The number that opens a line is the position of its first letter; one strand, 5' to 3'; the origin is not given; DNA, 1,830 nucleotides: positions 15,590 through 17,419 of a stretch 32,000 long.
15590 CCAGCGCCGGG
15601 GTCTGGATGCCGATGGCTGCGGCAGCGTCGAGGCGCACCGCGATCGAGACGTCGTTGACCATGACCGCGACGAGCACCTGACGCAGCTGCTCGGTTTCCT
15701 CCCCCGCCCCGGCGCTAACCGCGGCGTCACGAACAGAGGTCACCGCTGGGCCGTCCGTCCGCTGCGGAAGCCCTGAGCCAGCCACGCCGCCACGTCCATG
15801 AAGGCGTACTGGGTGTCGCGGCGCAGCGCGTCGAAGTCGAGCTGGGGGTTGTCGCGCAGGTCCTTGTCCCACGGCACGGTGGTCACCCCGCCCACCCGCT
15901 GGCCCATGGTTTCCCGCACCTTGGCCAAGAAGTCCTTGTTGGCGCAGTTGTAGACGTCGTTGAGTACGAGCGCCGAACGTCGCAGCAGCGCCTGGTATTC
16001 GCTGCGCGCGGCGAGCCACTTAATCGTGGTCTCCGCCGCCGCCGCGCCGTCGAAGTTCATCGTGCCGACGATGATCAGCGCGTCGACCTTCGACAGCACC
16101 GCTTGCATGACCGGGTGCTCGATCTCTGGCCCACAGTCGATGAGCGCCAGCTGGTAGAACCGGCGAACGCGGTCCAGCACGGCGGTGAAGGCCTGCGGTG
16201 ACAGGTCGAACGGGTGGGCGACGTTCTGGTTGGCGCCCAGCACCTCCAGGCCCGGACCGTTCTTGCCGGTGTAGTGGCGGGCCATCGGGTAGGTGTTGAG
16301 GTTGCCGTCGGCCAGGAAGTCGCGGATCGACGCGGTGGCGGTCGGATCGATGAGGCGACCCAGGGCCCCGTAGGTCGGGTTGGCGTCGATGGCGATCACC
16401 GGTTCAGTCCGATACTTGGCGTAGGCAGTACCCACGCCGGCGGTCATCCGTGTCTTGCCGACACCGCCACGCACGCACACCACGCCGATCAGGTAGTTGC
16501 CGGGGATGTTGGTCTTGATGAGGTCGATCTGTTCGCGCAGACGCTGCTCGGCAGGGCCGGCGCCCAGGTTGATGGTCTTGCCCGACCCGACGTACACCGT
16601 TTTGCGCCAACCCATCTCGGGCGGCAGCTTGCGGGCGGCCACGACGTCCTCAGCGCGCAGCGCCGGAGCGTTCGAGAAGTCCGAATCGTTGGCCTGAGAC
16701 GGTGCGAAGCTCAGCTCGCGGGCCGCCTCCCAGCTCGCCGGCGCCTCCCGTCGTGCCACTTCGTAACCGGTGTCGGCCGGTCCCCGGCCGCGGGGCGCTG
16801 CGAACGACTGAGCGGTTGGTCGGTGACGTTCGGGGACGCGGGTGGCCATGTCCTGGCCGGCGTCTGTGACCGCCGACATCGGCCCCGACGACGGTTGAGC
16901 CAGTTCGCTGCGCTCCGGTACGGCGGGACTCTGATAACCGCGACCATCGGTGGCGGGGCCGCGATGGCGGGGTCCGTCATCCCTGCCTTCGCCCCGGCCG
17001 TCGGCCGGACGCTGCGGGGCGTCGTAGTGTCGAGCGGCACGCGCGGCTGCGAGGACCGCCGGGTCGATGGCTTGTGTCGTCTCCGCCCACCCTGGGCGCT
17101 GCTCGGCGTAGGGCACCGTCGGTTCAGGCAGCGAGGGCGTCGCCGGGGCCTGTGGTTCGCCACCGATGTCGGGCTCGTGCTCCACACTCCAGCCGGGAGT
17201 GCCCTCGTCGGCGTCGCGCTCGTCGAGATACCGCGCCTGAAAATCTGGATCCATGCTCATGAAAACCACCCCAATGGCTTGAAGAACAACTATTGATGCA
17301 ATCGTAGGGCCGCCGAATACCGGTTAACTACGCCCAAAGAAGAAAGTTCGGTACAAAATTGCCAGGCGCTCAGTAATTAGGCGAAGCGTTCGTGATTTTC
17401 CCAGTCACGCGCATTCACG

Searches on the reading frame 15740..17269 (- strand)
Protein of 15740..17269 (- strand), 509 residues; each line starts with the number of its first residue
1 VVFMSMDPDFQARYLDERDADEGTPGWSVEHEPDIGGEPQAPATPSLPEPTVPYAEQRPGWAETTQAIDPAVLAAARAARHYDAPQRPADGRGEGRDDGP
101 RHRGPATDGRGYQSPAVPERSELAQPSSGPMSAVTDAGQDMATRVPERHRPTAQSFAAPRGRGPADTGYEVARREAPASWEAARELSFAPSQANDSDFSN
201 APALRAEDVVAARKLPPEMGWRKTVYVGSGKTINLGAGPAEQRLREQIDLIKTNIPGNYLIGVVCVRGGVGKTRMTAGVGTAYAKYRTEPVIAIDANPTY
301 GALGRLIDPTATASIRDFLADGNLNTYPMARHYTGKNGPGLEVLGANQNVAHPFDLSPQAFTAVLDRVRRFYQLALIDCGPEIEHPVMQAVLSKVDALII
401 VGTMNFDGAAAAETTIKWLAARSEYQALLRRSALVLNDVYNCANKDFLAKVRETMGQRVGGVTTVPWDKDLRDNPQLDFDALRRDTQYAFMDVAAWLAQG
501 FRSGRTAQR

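Call 71: search_protein_families(library=pfam, proteins=[window:15740-17269:-], max_evalue=0.001)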
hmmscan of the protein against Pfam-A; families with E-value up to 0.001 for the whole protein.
window:15740-17269:- (509 aa): 2 families
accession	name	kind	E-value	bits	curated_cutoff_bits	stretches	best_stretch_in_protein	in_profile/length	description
PF01656.29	CbiA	-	5e-06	26.9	25.4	1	266-475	6-119/125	CobQ/CobB/MinD/ParA nucleotide binding domain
PF13614.12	AAA_31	-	0.00025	21.5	27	1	261-404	4-149/177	AAA domain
